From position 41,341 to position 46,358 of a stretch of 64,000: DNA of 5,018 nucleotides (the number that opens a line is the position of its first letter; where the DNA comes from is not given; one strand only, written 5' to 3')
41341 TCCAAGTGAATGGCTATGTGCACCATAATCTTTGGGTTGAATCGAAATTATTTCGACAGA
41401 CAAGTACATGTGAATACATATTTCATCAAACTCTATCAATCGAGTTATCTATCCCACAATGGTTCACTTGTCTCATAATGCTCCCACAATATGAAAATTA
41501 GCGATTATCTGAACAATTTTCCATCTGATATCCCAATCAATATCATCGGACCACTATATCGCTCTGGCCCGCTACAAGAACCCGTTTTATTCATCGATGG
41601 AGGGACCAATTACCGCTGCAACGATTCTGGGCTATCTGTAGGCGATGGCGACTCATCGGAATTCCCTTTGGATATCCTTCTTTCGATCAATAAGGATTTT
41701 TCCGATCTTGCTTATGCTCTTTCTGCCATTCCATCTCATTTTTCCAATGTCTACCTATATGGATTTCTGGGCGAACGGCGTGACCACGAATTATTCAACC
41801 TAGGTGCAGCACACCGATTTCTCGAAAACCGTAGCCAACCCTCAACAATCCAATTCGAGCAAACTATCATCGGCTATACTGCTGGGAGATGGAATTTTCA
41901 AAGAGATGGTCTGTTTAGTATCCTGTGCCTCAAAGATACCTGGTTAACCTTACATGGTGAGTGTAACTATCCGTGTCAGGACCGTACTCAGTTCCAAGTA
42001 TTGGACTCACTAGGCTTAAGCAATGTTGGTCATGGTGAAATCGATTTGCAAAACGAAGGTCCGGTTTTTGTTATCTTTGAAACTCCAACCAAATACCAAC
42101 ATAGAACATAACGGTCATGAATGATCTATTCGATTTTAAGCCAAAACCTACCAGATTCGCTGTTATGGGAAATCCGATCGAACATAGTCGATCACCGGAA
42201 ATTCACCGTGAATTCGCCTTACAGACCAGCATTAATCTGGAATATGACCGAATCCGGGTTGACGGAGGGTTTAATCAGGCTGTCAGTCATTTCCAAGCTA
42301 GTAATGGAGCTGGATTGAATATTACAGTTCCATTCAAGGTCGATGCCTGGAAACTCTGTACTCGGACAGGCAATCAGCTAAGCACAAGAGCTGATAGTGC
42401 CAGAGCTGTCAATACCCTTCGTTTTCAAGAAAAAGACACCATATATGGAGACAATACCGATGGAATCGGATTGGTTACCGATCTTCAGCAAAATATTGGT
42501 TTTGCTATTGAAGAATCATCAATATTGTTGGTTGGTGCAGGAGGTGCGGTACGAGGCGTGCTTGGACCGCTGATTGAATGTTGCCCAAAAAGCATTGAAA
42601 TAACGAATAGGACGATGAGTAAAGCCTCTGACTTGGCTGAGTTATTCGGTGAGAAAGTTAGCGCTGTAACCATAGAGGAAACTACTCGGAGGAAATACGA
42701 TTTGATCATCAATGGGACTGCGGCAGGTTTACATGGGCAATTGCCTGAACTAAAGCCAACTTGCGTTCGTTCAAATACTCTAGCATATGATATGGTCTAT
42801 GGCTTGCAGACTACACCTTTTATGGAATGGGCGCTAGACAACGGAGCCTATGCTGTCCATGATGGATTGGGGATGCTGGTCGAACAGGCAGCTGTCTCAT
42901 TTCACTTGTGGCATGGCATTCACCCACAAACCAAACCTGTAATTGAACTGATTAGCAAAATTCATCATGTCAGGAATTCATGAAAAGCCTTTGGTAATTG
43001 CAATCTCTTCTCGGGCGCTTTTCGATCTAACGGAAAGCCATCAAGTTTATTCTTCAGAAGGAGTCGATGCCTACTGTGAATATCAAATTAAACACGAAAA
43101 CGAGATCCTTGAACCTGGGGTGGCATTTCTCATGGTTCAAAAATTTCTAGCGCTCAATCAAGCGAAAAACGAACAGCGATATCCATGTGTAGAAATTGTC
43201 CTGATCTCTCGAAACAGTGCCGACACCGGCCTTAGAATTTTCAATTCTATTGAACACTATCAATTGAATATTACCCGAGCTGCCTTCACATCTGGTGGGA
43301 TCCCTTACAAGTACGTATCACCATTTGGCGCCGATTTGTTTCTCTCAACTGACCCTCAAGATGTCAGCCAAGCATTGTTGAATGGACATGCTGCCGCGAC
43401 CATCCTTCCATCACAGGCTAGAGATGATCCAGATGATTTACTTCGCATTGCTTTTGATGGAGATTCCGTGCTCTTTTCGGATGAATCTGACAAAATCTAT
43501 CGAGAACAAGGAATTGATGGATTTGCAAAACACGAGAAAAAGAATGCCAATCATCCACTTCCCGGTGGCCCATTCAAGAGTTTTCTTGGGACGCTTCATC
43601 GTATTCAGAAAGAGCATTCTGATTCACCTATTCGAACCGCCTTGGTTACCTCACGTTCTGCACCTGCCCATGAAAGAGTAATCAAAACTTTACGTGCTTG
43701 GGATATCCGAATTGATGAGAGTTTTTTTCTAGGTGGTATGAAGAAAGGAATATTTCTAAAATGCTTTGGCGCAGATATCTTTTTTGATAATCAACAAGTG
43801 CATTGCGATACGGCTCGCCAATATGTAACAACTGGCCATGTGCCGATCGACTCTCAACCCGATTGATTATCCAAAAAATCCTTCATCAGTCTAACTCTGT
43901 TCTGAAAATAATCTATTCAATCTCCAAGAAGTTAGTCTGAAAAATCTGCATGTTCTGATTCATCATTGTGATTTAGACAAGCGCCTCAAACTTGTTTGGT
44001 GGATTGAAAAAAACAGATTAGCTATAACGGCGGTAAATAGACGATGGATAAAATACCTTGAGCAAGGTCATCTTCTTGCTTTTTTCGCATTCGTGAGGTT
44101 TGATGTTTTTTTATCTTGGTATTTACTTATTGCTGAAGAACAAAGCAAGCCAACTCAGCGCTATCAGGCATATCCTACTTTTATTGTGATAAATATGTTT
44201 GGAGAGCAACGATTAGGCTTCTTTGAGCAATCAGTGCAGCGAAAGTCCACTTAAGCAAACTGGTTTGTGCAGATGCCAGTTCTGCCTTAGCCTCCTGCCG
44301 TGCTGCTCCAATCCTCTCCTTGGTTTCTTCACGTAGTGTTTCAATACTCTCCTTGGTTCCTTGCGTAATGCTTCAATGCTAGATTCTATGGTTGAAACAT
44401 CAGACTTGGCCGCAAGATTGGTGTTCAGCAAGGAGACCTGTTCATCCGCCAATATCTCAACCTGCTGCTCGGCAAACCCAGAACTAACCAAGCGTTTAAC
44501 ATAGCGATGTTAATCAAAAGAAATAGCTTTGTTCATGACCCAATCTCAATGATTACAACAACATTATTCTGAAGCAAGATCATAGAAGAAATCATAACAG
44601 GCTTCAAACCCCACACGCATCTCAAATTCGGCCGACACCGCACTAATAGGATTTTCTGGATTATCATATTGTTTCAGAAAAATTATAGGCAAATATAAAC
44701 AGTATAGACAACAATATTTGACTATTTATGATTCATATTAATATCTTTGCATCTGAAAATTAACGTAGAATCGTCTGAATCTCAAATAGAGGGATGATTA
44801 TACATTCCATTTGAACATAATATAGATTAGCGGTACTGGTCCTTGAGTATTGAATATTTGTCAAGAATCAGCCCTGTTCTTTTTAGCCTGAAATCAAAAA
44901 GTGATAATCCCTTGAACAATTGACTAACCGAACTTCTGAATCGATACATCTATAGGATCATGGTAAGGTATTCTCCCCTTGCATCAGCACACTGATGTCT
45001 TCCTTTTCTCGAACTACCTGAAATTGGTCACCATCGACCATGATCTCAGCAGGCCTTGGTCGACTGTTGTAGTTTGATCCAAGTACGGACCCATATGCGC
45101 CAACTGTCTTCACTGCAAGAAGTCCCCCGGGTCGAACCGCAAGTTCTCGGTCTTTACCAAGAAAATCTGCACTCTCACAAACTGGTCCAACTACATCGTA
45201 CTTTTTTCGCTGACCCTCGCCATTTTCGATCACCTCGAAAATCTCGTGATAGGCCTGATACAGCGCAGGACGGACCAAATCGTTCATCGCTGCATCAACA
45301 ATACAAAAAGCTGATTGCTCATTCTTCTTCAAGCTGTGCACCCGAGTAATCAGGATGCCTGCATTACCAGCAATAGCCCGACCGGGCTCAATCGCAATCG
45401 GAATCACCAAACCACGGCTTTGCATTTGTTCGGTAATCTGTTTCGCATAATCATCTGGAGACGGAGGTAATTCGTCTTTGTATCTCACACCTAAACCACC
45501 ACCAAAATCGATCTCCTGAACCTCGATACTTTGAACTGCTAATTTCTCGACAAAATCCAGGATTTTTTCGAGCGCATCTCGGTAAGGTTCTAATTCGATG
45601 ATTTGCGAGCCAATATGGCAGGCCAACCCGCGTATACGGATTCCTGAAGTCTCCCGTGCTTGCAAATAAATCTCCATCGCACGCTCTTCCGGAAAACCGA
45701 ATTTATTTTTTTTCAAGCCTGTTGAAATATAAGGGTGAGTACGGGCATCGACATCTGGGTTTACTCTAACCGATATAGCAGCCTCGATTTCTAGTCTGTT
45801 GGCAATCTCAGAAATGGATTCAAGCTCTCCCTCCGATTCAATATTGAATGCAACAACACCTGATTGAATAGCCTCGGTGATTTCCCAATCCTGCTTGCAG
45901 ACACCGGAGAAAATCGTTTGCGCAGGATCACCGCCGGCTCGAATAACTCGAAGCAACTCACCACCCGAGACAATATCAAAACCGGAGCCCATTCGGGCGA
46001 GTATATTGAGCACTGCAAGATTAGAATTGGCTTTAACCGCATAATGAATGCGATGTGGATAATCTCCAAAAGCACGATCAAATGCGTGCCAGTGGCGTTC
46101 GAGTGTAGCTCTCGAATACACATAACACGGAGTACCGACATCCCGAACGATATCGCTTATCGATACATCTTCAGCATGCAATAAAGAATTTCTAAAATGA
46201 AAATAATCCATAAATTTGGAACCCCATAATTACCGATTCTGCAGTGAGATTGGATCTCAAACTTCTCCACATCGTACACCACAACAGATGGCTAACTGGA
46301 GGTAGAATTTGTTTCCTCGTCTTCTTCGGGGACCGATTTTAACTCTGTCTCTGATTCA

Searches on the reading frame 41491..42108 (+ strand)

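Call 6: search_protein_families(library=pfam, proteins=[window:41491-42108:+], max_evalue=0.001)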
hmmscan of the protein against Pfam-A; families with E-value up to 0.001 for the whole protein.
window:41491-42108:+ (206 aa): 1 family
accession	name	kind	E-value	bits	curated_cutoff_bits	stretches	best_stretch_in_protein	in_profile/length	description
PF04263.21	TPK_catalytic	-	6.2e-05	23.3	30.7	1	67-113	59-107/113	Thiamin pyrophosphokinase, catalytic domain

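Call 51: search_protein_families(library=ncbifam, proteins=[window:41491-42108:+], max_evalue=0.00001)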
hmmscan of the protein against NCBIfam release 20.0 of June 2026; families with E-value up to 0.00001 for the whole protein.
window:41491-42108:+ (206 aa): 1 family
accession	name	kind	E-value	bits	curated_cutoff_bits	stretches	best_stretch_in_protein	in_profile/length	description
TIGR01378.1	thi_PPkinase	equivalog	4.8e-06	26.2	76.4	1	62-178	67-187/206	thiamine diphosphokinase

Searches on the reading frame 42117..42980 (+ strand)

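Call 51: search_protein_families(library=ncbifam, proteins=[window:42117-42980:+], max_evalue=0.00001)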
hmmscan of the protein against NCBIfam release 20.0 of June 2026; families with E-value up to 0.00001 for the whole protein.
window:42117-42980:+ (288 aa): 18 families
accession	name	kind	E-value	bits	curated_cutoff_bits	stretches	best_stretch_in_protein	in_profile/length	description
NF001310.0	PRK00258.1-2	equivalog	3.6e-102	341.3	221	1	12-280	3-273/279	shikimate dehydrogenase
TIGR00507.1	aroE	equivalog_domain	4.2e-73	245.8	200.2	1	14-280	3-266/270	shikimate dehydrogenase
NF001312.0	PRK00258.1-4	equivalog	1.8e-53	181.7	295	1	13-274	11-272/285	shikimate dehydrogenase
NF001316.0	PRK00258.2-5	equivalog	6.9e-44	150.1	247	1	13-281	3-259/263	shikimate dehydrogenase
NF001314.0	PRK00258.2-2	equivalog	2.1e-37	128.7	248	1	14-270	10-274/290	shikimate dehydrogenase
NF001319.0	PRK00258.3-3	equivalog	4.3e-37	127.6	252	1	15-275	10-266/279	shikimate dehydrogenase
NF001315.0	PRK00258.2-4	equivalog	6e-33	114.2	413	1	15-275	11-275/284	shikimate dehydrogenase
NF001311.0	PRK00258.1-3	equivalog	8.4e-33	113.7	235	1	10-271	4-260/279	shikimate dehydrogenase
NF001322.0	PRK00258.3-6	equivalog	2.3e-32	112.4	285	1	14-271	8-255/272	shikimate dehydrogenase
NF009201.0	PRK12549.1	subfamily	9.7e-28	97.1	235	1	12-282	8-283/286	shikimate dehydrogenase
TIGR01809.1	Shik-DH-AROM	equivalog_domain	3.1e-26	92.1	196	1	11-190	5-182/282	shikimate dehydrogenase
NF006802.0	PRK09310.1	equivalog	1e-22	80.6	598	1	13-267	217-455/477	bifunctional 3-dehydroquinate dehydratase/shikimate dehydrogenase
NF009200.0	PRK12548.1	subfamily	1.7e-21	76.8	432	1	14-271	12-279/289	shikimate dehydrogenase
NF001313.0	PRK00258.2-1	equivalog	2.7e-21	76.3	431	1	16-268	14-275/290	shikimate dehydrogenase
NF009390.0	PRK12749.1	equivalog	4.4e-15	55.8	349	1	14-268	10-273/288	quinate/shikimate dehydrogenase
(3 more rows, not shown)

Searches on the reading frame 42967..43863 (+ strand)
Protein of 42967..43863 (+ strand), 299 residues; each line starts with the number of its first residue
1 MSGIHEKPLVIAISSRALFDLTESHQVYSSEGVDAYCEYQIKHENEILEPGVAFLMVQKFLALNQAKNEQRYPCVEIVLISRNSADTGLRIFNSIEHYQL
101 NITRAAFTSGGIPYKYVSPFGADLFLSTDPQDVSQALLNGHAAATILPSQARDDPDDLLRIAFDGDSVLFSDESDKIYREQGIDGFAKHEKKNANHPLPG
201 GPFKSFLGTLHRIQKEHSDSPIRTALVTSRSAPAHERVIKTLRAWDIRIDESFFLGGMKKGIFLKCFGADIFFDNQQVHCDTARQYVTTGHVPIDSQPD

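Call 51: search_protein_families(library=ncbifam, proteins=[window:42967-43863:+], max_evalue=0.00001)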
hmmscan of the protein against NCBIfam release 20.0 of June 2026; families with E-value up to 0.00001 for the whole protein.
window:42967-43863:+ (299 aa): 0 families

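Call 54: search_protein_families(library=pfam, proteins=[window:42967-43863:+], max_evalue=0.00001)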
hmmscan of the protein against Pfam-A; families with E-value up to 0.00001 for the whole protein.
window:42967-43863:+ (299 aa): 1 family
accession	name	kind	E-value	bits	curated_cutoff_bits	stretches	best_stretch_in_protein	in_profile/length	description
PF06189.17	5-nucleotidase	-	1.3e-125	418.6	28.2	1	6-296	6-299/302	5'-nucleotidase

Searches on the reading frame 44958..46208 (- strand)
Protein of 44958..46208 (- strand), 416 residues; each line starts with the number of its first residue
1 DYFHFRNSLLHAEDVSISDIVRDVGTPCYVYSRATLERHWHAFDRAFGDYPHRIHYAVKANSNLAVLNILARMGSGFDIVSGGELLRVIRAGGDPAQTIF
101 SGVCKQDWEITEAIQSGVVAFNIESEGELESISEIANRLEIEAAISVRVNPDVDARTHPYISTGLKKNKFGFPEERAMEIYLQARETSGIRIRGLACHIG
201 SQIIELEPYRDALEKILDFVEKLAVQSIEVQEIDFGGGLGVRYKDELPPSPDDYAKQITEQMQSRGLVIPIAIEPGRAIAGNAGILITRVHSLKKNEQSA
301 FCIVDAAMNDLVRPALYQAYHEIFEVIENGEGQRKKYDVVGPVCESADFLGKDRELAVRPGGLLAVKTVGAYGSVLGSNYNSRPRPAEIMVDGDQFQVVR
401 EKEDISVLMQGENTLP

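Call 54: search_protein_families(library=pfam, proteins=[window:44958-46208:-], max_evalue=0.00001)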
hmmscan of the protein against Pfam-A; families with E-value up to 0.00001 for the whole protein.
window:44958-46208:- (416 aa): 2 families
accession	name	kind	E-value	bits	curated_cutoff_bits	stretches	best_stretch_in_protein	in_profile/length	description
PF02784.22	Orn_Arg_deC_N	-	1.1e-64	218.6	23.4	1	34-280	2-246/247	Pyridoxal-dependent decarboxylase, pyridoxal binding domain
PF00278.28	Orn_DAP_Arg_deC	-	1.9e-26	92.6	23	1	28-370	1-95/95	Pyridoxal-dependent decarboxylase, C-terminal sheet domain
